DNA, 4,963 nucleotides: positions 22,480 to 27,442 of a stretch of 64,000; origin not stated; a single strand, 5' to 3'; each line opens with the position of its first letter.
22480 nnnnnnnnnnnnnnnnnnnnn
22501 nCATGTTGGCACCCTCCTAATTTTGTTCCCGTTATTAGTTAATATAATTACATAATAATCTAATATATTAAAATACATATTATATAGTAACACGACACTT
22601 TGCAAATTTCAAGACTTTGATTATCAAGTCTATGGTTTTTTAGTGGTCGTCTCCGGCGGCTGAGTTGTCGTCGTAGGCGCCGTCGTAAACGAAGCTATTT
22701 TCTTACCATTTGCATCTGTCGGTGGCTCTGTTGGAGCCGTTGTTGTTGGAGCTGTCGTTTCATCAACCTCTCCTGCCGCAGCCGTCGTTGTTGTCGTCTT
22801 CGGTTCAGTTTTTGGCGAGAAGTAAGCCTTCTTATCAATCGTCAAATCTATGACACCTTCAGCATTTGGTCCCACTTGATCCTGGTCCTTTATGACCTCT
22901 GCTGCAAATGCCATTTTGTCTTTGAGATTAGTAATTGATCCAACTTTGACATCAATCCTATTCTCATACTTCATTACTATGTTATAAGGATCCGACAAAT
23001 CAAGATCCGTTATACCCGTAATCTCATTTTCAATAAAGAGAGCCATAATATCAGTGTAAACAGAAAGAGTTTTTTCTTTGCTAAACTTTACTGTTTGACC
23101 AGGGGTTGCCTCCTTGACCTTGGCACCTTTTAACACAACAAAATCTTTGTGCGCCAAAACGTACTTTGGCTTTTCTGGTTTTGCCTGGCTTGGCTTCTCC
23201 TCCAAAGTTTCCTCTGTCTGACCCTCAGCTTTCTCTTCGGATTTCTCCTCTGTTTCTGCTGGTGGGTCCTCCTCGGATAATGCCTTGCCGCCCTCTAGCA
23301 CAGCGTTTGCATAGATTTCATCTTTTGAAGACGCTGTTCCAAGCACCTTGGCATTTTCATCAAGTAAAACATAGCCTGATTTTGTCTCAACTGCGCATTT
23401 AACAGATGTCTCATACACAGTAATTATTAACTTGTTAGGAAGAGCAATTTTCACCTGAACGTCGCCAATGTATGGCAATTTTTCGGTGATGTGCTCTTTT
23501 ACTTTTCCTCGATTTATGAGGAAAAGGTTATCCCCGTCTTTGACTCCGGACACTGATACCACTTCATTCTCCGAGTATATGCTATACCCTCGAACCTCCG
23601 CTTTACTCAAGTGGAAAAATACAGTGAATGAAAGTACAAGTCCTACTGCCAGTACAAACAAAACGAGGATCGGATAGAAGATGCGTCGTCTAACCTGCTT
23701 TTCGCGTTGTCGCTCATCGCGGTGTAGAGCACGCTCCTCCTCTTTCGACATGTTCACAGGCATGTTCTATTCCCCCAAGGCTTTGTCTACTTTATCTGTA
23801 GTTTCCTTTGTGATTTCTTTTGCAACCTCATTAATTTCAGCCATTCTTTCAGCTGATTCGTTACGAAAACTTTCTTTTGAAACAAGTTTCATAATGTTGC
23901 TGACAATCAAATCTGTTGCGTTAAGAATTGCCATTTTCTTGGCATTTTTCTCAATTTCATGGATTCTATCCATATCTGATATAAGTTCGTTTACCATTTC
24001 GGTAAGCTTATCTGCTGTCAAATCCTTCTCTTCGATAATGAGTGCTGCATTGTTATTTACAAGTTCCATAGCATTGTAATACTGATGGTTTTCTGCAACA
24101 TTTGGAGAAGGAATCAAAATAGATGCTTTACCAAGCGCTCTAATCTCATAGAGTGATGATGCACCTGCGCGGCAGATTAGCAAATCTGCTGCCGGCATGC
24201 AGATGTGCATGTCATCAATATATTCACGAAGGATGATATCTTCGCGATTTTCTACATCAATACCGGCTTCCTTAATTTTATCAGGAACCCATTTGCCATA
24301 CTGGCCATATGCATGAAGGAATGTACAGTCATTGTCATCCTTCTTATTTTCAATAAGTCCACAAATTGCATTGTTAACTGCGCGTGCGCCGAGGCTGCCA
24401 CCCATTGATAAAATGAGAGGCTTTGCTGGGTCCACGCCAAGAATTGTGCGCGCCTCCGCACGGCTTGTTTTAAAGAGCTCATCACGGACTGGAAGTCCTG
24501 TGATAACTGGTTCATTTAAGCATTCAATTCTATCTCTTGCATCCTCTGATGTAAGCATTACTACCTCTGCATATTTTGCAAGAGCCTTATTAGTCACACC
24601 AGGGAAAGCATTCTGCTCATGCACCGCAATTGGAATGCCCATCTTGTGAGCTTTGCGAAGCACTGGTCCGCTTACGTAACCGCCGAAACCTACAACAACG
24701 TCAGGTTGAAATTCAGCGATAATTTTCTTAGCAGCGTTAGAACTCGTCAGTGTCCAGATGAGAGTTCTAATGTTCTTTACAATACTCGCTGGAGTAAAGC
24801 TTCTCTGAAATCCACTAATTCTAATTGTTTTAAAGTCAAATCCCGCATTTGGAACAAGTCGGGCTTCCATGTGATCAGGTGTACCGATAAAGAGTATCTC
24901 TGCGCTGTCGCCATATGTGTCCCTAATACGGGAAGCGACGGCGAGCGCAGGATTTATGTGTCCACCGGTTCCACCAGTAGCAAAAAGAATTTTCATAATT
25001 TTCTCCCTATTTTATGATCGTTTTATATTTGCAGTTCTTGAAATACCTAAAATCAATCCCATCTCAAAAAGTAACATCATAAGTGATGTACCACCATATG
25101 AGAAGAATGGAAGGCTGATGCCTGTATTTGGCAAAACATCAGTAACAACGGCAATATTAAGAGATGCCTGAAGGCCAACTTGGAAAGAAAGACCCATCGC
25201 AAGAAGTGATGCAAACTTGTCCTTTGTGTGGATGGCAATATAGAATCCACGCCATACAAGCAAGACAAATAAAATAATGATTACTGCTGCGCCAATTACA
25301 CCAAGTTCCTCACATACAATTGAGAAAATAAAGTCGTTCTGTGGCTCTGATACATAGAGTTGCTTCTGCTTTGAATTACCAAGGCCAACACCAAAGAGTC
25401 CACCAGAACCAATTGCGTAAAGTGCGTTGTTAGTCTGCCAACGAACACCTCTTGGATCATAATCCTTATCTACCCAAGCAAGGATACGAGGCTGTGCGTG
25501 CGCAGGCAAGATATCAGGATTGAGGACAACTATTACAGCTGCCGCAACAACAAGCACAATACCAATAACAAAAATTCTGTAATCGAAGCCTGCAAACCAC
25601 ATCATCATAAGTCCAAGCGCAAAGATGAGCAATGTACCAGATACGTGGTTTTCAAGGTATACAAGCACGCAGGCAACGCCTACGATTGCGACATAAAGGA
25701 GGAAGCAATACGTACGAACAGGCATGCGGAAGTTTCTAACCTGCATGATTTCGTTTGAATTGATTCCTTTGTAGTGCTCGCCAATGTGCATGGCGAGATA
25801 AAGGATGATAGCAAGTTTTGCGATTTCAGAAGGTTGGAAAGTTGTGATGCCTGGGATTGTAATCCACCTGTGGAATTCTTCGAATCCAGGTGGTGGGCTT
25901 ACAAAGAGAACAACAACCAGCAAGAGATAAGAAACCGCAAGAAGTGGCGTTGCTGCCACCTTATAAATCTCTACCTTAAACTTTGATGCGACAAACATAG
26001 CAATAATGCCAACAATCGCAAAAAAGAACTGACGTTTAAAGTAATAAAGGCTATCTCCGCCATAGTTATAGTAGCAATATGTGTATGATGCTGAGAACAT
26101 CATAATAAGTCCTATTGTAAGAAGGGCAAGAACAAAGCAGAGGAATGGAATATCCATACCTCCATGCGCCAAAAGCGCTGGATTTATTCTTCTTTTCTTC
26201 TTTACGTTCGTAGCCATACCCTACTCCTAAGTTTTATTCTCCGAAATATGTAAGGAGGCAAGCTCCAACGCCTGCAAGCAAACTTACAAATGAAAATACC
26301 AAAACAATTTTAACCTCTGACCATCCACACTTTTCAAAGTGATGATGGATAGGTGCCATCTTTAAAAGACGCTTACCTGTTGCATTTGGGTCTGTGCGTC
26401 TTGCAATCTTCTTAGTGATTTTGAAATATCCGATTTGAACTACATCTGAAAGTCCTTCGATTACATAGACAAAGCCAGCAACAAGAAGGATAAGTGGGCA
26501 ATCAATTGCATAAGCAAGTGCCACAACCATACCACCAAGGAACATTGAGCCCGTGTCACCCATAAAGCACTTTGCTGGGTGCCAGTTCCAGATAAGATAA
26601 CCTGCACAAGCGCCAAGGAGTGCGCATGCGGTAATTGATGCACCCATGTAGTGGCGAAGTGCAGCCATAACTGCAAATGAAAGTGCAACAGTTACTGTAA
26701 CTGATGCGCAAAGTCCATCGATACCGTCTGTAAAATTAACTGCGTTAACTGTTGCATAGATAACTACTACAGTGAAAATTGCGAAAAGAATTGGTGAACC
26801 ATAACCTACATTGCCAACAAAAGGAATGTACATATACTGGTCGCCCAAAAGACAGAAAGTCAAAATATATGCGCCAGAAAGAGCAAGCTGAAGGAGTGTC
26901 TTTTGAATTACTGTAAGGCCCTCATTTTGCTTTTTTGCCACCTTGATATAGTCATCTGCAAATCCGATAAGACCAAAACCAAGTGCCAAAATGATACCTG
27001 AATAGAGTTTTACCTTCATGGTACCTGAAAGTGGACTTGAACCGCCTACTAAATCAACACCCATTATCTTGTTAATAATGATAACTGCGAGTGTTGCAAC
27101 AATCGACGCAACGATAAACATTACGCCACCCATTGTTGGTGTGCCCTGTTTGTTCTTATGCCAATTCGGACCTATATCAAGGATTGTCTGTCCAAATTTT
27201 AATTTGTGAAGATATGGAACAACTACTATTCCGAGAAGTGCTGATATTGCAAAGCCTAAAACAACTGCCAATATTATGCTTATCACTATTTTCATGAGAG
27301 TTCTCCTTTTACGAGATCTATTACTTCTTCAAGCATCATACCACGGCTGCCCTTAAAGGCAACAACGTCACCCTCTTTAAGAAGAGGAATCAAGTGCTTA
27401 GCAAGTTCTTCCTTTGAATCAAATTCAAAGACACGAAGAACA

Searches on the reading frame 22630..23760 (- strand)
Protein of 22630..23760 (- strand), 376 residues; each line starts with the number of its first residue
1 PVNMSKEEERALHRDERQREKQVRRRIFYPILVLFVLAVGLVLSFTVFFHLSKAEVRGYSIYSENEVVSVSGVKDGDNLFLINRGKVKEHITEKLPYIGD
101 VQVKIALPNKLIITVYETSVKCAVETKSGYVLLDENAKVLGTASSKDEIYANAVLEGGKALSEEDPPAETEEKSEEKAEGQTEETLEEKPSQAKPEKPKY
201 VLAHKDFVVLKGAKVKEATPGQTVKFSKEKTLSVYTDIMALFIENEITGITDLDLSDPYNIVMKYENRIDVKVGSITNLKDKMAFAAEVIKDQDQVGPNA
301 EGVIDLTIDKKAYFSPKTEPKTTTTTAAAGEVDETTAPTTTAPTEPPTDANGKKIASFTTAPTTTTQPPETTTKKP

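Call 62: search_protein_families(library=pfam, proteins=[window:22630-23760:-], max_evalue=0.00001)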
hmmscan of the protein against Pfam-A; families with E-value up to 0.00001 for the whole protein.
window:22630-23760:- (376 aa): 1 family
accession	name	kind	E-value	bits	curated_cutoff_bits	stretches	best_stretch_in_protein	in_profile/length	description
PF08478.15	POTRA_1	-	2e-11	44.5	23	1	49-117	1-68/69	POTRA domain, FtsQ-type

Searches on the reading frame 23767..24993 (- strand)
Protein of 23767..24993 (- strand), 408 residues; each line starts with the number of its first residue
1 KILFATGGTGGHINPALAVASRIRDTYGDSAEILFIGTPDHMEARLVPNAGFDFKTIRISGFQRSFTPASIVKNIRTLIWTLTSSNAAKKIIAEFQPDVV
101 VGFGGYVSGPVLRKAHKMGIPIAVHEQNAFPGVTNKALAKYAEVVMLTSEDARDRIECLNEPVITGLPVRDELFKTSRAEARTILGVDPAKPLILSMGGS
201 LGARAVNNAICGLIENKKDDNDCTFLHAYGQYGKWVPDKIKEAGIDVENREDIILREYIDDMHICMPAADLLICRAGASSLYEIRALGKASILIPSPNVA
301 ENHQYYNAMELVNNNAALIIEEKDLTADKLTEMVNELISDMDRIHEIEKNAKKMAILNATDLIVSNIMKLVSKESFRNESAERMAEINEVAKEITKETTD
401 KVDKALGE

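Call 62: search_protein_families(library=pfam, proteins=[window:23767-24993:-], max_evalue=0.00001)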
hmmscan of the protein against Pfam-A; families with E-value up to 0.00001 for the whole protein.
window:23767-24993:- (408 aa): 2 families
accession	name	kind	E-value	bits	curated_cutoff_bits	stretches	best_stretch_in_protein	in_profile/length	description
PF04101.22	Glyco_tran_28_C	-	1.1e-33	117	22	1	194-355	2-158/166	Glycosyltransferase family 28 C-terminal domain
PF03033.26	Glyco_transf_28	-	1.3e-33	116.4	26.2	1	2-145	1-137/139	Glycosyltransferase family 28 N-terminal domain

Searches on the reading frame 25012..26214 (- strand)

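Call 62: search_protein_families(library=pfam, proteins=[window:25012-26214:-], max_evalue=0.00001)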
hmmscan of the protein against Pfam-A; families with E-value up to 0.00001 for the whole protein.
window:25012-26214:- (400 aa): 1 family
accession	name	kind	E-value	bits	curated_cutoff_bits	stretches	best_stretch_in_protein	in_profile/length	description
PF01098.24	FTSW_RODA_SPOVE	-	4.7e-83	279.6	26.4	1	26-395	5-354/356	Cell cycle protein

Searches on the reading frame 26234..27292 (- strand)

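Call 62: search_protein_families(library=pfam, proteins=[window:26234-27292:-], max_evalue=0.00001)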
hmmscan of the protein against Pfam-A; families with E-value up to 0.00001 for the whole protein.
window:26234-27292:- (352 aa): 2 families
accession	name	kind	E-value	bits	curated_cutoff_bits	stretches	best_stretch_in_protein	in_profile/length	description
PF00953.26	Glycos_transf_4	-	2.6e-35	122.2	27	1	100-262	5-158/160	Glycosyl transferase family 4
PF10555.14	MraY_sig1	-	5.5e-06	26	20.1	0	48-60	1-13/13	Phospho-N-acetylmuramoyl-pentapeptide-transferase signature 1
